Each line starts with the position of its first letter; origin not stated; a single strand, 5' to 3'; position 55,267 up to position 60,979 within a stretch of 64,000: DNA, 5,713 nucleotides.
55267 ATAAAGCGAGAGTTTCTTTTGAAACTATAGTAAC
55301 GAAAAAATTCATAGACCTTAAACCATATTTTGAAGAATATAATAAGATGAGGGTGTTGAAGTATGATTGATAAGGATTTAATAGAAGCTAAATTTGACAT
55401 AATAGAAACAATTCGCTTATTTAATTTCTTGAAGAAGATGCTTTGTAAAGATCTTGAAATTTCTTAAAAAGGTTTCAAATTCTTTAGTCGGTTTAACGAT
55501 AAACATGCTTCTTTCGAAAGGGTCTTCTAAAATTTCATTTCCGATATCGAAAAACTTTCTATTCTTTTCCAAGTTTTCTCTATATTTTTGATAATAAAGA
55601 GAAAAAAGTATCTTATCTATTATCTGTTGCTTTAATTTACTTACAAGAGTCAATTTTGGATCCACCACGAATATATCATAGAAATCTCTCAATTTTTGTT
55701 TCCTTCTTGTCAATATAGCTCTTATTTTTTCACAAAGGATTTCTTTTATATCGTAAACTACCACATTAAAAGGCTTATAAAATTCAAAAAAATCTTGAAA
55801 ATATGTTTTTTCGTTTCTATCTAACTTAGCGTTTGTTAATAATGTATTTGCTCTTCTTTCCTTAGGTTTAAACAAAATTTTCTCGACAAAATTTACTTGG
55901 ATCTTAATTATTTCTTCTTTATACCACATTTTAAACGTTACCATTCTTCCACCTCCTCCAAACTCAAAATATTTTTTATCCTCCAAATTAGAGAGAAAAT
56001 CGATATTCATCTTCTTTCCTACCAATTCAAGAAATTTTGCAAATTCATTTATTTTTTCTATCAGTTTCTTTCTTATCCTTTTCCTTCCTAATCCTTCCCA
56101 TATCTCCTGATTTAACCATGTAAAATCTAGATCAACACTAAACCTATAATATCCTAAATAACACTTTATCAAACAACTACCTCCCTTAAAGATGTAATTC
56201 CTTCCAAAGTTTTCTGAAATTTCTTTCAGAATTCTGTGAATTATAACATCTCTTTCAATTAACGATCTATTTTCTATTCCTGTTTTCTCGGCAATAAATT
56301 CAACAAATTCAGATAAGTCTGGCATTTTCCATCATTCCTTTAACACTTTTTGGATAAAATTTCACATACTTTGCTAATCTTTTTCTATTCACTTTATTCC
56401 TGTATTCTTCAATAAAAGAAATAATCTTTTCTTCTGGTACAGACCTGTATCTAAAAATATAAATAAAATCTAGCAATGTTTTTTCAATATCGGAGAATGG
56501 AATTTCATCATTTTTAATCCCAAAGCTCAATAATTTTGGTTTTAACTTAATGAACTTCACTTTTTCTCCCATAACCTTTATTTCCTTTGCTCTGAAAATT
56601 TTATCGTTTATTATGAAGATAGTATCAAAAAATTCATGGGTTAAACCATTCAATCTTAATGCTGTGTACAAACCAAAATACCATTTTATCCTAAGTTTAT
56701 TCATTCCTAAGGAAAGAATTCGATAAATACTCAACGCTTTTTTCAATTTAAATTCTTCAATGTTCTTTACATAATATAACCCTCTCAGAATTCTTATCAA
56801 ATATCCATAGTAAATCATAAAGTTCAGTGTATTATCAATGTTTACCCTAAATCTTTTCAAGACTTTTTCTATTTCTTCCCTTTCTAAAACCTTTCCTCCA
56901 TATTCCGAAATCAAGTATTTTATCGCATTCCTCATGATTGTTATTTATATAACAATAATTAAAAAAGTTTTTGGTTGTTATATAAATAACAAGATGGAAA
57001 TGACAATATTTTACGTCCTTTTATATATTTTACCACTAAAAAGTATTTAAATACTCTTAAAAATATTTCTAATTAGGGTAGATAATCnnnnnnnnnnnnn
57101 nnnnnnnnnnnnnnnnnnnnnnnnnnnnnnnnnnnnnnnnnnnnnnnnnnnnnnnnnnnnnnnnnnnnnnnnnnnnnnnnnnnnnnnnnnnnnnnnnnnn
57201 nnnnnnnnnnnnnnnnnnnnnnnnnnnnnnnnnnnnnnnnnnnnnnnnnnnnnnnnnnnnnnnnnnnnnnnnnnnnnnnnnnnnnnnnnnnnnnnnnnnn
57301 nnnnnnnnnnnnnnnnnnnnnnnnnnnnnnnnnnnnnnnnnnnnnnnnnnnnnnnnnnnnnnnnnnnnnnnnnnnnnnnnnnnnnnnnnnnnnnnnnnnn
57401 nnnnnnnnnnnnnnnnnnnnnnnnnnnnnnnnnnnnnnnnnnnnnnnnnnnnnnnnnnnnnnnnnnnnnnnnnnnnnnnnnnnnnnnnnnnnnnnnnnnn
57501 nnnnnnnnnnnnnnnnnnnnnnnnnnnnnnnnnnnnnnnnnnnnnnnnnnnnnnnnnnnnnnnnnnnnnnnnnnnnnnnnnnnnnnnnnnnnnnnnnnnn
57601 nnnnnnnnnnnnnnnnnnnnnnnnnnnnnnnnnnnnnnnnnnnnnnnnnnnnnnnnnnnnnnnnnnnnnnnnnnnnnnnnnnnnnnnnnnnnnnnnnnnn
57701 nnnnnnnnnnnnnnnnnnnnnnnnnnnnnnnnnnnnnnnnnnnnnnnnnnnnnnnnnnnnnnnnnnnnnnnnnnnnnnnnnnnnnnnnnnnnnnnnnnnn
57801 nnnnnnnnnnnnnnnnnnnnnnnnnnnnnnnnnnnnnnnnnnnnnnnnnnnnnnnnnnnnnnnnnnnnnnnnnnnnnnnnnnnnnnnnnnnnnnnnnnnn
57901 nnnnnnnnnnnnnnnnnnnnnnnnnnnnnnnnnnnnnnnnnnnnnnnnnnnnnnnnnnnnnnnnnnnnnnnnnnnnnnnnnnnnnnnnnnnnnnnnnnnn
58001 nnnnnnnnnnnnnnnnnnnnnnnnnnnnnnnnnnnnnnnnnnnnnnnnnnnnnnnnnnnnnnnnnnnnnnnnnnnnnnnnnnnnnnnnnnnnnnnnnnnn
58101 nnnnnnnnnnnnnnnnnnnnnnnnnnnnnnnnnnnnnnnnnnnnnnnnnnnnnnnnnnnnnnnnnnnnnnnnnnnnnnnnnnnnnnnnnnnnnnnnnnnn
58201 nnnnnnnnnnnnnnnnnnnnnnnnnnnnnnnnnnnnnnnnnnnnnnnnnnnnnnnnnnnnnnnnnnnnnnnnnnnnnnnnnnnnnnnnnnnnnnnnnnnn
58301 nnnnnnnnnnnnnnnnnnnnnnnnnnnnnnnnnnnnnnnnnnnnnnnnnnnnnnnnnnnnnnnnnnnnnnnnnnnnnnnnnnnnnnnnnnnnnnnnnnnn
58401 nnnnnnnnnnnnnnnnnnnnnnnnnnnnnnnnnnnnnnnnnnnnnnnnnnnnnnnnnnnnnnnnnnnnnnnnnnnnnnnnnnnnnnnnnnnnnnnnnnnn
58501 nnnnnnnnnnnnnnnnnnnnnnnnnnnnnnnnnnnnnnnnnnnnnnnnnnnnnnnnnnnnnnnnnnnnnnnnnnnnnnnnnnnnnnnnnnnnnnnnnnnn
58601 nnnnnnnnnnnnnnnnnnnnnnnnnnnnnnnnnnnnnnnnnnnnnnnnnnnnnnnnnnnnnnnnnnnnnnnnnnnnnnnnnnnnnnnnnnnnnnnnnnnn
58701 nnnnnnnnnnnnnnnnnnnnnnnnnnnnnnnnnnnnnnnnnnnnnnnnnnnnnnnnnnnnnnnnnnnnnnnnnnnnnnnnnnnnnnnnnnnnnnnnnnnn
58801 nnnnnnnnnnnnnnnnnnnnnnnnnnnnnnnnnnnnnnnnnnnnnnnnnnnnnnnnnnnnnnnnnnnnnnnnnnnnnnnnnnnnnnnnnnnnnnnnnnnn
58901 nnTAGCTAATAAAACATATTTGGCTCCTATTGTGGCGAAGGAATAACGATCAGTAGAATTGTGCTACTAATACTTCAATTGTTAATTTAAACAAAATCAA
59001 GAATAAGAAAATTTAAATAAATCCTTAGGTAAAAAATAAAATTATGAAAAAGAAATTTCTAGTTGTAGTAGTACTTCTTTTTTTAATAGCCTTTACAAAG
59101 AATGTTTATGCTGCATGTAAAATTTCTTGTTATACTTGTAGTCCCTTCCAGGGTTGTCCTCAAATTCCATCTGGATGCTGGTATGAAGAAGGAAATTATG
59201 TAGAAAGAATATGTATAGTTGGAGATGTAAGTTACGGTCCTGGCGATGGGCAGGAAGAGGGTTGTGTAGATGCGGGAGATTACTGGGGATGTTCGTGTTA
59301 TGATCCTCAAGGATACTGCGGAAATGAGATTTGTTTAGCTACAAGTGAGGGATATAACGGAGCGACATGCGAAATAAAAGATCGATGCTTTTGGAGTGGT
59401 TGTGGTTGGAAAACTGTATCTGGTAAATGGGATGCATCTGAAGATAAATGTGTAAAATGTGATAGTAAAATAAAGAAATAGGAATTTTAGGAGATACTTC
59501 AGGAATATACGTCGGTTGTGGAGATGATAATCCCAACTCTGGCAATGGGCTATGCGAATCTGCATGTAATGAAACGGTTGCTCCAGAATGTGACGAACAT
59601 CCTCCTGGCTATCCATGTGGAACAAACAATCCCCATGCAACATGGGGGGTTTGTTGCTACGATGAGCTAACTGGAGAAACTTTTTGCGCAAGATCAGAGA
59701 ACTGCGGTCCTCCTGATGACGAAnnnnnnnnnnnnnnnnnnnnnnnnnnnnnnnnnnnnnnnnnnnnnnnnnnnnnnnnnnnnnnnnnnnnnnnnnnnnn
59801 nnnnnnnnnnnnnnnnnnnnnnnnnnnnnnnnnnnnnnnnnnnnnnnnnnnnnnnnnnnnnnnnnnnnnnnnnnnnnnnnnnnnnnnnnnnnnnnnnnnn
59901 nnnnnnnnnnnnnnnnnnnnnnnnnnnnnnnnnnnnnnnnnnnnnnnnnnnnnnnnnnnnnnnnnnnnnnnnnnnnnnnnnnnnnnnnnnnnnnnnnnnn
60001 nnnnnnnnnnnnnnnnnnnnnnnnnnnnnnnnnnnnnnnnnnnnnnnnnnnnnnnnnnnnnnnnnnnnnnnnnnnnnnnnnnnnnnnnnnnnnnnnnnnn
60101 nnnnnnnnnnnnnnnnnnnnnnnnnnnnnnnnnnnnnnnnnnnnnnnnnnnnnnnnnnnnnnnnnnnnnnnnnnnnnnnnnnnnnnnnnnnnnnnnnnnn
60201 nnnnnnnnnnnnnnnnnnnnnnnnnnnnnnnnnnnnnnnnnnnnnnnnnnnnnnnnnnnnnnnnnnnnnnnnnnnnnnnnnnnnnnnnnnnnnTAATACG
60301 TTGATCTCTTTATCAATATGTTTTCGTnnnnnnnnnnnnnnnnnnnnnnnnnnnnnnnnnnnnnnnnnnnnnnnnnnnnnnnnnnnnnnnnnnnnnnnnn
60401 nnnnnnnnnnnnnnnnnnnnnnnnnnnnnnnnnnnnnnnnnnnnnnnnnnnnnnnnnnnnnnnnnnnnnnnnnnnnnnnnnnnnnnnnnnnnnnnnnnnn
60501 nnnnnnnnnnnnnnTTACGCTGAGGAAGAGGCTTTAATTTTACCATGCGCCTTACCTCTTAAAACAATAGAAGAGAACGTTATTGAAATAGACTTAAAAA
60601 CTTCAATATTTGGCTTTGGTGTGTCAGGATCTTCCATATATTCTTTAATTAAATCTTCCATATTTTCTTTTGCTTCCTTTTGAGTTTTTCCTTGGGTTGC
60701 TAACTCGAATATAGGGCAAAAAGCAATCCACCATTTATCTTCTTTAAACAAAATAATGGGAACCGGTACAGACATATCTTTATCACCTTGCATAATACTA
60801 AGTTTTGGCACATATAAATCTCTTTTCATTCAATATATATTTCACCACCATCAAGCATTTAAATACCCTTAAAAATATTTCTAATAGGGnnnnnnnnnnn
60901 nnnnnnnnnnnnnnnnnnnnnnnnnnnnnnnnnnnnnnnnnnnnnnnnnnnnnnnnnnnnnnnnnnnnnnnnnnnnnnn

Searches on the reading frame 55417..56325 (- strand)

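Call 17: search_protein_families(library=pfam, proteins=[window:55417-56325:-], max_evalue=0.00001)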
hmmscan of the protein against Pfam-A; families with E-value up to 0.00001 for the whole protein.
window:55417-56325:- (302 aa): 1 family
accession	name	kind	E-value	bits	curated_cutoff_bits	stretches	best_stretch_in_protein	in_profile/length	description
PF08843.17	AbiEii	-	2.9e-25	90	22.5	1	31-293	1-226/238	Nucleotidyl transferase AbiEii toxin, Type IV TA system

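Call 60: search_protein_families(library=padloc, proteins=[window:55417-56322:-], max_evalue=0.01)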
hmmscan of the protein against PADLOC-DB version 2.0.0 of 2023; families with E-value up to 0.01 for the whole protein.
window:55417-56322:- (301 aa): 25 families
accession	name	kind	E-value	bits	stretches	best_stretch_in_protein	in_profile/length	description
PDLC02321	AbiEii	-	1.3e-96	321.8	1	3-298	3-291/296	AbiEii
PDLC02304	AbiEii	-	4.7e-29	100.1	1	8-251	8-219/260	AbiEii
PDLC02292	AbiEii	-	4.6e-20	70.6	1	3-237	10-222/283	AbiEii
PDLC02323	AbiEii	-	3.5e-17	60.8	1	14-237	12-197/248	AbiEii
PDLC02317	AbiEii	-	1.9e-16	58.1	1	10-218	10-200/396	AbiEii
PDLC02289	AbiEii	-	1.7e-13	48.8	1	4-220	15-214/309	AbiEii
PDLC02296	AbiEii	-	2.6e-12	44.5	2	3-69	4-71/282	AbiEii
PDLC02294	AbiEii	-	9.1e-12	43.3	1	17-298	17-258/260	AbiEii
PDLC02297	AbiEii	-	1.4e-11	42.4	1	4-209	5-196/307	AbiEii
PDLC02305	AbiEii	-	2.5e-10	38.1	1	10-239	11-205/306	AbiEii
PDLC02307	AbiEii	-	2.8e-10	38.3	2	25-68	9-47/219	AbiEii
PDLC02318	AbiEii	-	6.7e-10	36.8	1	24-217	22-180/280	AbiEii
PDLC02288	AbiEii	-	3.7e-09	33.9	2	170-221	152-204/294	AbiEii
PDLC02293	AbiEii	-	1.8e-08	32.3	2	176-217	146-187/270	AbiEii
PDLC02306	AbiEii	-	2.6e-08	31.8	1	169-239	150-223/280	AbiEii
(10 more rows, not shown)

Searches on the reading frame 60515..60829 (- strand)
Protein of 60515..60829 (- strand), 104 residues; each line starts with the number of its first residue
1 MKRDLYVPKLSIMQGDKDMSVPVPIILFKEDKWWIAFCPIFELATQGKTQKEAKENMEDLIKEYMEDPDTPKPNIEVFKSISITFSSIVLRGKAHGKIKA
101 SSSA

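Call 3: search_protein_families(library=pfam, proteins=[window:60515-60829:-], max_evalue=0.1)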
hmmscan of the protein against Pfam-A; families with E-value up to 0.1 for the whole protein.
window:60515-60829:- (104 aa): 1 family
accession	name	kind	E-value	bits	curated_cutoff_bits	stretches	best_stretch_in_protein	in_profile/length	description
PF12910.14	PHD_like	-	0.0053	17.2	27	1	25-67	60-102/141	Antitoxin of toxin-antitoxin, RelE / RelB, TA system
